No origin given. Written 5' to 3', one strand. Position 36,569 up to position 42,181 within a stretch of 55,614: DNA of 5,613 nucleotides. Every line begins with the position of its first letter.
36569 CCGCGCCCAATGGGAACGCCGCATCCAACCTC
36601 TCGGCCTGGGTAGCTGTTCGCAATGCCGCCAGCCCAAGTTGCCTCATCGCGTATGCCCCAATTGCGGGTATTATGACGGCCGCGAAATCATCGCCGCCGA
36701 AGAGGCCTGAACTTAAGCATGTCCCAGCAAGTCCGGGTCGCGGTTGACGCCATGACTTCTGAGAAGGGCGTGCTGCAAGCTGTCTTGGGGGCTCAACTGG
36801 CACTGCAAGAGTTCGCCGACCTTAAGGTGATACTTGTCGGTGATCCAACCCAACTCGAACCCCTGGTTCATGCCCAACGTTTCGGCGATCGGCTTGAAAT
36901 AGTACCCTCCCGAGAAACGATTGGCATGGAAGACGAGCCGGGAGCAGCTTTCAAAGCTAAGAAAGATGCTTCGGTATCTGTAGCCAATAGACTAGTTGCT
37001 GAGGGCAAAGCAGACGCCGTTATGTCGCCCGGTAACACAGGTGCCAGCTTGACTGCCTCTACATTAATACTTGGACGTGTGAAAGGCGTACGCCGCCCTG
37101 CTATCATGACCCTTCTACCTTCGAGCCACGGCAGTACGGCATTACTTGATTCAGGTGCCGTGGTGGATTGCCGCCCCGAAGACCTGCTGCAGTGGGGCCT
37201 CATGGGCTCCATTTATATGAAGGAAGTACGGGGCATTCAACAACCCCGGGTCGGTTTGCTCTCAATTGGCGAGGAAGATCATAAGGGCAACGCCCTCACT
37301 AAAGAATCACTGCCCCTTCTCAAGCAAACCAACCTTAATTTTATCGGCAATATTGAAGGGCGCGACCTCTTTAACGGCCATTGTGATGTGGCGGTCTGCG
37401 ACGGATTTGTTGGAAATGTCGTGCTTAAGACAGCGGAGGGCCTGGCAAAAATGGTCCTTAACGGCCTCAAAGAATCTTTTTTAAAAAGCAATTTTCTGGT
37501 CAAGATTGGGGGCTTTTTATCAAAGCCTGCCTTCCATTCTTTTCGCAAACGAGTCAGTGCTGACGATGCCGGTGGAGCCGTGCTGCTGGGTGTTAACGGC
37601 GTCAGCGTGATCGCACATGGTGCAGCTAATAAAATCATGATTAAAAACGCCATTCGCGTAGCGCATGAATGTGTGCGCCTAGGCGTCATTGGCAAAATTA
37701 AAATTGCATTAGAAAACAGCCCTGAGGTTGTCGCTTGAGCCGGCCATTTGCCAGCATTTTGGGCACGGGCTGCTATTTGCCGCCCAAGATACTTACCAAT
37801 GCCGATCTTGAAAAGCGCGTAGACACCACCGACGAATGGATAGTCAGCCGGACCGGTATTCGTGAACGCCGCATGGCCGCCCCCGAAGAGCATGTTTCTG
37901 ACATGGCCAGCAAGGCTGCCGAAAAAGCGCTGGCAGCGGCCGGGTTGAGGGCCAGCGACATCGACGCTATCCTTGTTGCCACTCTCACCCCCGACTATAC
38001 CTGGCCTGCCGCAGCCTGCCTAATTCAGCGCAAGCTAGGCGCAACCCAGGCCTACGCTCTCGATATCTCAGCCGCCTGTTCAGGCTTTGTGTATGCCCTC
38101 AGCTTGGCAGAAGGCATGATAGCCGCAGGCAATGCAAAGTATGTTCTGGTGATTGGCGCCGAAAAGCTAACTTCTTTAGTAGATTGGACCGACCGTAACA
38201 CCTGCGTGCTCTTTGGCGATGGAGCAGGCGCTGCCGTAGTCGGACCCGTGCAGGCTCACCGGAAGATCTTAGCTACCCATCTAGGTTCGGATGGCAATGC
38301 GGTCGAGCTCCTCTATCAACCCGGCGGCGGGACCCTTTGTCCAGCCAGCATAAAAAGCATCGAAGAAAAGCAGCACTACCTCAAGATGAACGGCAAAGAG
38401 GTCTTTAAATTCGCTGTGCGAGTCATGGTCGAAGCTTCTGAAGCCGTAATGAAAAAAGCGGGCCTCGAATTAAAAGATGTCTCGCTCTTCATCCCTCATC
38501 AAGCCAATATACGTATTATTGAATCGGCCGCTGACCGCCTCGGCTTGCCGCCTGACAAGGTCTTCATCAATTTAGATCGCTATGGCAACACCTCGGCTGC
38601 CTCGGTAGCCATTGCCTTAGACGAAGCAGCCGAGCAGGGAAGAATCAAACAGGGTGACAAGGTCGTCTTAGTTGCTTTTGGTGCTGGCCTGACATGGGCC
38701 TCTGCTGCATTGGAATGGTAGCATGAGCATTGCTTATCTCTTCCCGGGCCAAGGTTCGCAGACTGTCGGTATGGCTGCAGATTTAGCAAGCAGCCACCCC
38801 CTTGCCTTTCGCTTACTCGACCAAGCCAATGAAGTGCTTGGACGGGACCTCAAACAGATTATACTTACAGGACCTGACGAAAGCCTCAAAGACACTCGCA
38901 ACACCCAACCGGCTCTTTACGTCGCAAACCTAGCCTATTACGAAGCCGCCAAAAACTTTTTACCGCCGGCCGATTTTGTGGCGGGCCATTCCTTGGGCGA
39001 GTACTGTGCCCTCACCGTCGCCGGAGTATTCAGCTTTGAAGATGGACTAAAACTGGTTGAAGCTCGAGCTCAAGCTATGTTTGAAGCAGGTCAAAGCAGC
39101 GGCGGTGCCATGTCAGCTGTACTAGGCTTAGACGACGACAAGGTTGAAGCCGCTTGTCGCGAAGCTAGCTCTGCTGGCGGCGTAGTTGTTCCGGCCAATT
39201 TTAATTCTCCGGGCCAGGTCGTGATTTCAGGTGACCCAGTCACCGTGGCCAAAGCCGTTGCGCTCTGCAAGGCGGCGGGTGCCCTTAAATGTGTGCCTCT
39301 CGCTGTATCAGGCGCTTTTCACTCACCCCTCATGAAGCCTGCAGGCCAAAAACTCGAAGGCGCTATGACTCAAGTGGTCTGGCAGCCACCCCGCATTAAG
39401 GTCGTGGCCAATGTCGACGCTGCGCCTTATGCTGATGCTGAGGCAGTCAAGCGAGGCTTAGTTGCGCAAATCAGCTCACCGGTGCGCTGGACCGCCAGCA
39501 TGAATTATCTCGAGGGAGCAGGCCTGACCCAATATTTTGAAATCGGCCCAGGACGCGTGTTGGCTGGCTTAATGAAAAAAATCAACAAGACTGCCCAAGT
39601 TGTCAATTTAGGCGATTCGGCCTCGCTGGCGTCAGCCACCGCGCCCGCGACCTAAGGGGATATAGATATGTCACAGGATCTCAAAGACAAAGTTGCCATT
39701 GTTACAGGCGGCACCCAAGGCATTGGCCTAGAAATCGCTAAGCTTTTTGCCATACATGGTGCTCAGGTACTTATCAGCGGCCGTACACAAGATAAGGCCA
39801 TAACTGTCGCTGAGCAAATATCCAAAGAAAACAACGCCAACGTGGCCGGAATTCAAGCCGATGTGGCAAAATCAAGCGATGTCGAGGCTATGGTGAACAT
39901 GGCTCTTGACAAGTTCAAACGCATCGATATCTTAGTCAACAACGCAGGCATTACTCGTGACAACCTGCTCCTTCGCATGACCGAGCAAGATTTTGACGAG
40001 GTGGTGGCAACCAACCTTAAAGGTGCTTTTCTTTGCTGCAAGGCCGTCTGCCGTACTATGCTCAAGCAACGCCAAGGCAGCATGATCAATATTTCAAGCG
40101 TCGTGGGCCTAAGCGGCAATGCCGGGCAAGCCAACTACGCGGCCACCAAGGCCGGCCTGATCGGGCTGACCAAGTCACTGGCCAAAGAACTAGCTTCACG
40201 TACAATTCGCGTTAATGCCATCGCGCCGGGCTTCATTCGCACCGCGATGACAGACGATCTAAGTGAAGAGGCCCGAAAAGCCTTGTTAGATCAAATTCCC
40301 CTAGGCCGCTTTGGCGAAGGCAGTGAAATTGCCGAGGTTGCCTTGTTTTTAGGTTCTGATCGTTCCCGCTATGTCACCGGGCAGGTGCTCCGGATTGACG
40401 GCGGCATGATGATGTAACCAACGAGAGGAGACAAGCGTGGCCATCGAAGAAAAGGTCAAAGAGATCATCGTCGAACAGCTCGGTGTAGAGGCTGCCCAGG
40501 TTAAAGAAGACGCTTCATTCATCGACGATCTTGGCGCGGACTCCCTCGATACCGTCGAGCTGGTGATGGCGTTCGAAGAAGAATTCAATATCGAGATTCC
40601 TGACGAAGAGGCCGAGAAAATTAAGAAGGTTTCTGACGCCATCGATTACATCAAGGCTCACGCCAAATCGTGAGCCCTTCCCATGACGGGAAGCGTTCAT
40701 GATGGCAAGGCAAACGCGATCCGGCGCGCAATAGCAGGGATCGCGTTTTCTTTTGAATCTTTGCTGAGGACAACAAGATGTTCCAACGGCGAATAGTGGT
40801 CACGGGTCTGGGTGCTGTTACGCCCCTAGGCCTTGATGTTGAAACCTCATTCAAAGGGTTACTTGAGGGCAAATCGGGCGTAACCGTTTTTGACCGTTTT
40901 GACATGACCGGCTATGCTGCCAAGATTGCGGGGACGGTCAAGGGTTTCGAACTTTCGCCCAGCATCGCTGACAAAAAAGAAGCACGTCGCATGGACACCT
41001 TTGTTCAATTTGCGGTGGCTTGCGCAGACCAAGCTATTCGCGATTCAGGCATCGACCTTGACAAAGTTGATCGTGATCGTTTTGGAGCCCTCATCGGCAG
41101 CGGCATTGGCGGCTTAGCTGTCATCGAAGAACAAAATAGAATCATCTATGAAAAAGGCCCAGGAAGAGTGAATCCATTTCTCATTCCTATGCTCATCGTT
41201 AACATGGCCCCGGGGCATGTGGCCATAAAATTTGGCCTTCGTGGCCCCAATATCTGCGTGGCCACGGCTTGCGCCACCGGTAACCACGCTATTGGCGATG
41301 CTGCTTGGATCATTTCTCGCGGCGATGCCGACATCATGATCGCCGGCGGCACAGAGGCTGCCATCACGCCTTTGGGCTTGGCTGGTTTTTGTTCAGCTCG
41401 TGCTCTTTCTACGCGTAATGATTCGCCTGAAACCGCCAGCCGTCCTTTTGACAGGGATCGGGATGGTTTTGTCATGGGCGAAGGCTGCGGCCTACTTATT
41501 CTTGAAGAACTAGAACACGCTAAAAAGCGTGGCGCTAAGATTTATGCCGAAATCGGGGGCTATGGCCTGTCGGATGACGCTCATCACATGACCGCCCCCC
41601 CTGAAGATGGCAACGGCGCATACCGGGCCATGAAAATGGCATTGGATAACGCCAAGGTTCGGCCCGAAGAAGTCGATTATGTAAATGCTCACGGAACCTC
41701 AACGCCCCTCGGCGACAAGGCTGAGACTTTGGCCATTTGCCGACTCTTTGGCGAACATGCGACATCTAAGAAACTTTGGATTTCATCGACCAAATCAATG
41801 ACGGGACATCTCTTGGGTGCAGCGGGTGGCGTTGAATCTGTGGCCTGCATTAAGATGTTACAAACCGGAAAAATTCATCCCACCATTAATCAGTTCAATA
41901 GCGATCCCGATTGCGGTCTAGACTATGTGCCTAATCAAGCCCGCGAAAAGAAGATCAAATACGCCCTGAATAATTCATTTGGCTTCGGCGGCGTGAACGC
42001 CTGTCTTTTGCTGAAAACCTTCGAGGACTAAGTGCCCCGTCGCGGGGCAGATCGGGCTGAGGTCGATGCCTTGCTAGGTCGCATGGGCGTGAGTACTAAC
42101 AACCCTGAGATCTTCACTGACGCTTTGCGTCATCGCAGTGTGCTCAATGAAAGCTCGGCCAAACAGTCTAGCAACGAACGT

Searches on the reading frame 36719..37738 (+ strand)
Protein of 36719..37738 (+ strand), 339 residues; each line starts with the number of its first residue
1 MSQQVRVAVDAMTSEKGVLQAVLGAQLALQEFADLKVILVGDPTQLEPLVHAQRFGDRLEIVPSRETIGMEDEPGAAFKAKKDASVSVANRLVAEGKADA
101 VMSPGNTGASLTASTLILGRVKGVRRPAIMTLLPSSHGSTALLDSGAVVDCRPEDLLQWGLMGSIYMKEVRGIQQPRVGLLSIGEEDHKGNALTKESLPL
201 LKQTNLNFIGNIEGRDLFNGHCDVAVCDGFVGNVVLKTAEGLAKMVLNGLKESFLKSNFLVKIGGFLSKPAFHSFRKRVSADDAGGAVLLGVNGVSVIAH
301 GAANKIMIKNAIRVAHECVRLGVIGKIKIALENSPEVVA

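Call 8: search_protein_families(library=pfam, proteins=[window:36719-37738:+], max_evalue=0.00001)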
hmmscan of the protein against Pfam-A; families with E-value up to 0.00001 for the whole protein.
window:36719-37738:+ (339 aa): 1 family
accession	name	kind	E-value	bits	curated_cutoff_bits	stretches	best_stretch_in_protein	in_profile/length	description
PF02504.20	FA_synthesis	-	1.6e-101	340.1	29.1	1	5-324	1-322/324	Fatty acid synthesis protein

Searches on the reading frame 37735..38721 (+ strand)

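Call 9: search_protein_families(library=pfam, proteins=[window:37735-38721:+], max_evalue=0.00001)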
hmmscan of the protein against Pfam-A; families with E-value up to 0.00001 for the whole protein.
window:37735-38721:+ (328 aa): 3 families
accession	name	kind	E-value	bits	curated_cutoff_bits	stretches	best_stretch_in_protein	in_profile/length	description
PF08541.16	ACP_syn_III_C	-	5.5e-40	135.9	26.6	1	239-328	1-90/90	3-Oxoacyl-[acyl-carrier-protein (ACP)] synthase III C terminal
PF08545.16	ACP_syn_III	-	8.1e-33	112.6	24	1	109-187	1-80/80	3-Oxoacyl-[acyl-carrier-protein (ACP)] synthase III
PF00108.29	Thiolase_N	-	1.2e-09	38.4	26.4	1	38-147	7-117/260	Thiolase, N-terminal domain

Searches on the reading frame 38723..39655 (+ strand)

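Call 9: search_protein_families(library=pfam, proteins=[window:38723-39655:+], max_evalue=0.00001)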
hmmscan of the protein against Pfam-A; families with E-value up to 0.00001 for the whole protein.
window:38723-39655:+ (310 aa): 1 family
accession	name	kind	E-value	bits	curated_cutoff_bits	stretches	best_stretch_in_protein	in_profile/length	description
PF00698.26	Acyl_transf_1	-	2.9e-37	129.3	32.7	1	5-263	2-254/319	Acyl transferase domain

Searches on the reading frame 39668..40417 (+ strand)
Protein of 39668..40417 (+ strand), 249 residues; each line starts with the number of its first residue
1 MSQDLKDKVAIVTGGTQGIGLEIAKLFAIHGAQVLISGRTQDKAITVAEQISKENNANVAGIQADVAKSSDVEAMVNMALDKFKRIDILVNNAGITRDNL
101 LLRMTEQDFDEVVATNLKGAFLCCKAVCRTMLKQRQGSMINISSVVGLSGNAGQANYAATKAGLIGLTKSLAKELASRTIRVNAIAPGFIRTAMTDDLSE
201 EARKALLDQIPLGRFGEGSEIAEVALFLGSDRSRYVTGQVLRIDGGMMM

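Call 9: search_protein_families(library=pfam, proteins=[window:39668-40417:+], max_evalue=0.00001)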
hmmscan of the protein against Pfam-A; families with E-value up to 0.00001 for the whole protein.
window:39668-40417:+ (249 aa): 4 families
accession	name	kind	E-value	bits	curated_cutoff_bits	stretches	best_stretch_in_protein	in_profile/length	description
PF13561.12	adh_short_C2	-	9.8e-69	232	27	1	17-247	6-235/236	Enoyl-(Acyl carrier protein) reductase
PF00106.31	adh_short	-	9.6e-64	214.9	26.6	1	8-201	1-193/195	short chain dehydrogenase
PF08659.16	KR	-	2.2e-24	86.8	22.6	1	11-171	4-163/180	KR domain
PF23441.1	SDR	-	2.2e-11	44.1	27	1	5-248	5-256/258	SDR-like rossmann domain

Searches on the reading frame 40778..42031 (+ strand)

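Call 9: search_protein_families(library=pfam, proteins=[window:40778-42031:+], max_evalue=0.00001)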
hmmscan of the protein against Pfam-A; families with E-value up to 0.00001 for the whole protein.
window:40778-42031:+ (417 aa): 2 families
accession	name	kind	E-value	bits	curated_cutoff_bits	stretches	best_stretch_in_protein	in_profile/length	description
PF00109.32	ketoacyl-synt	-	7.9e-62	209.6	20.8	1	4-248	2-252/252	Beta-ketoacyl synthase, N-terminal domain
PF02801.28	Ketoacyl-synt_C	-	4.4e-42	143.3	20.8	1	256-371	1-117/119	Beta-ketoacyl synthase, C-terminal domain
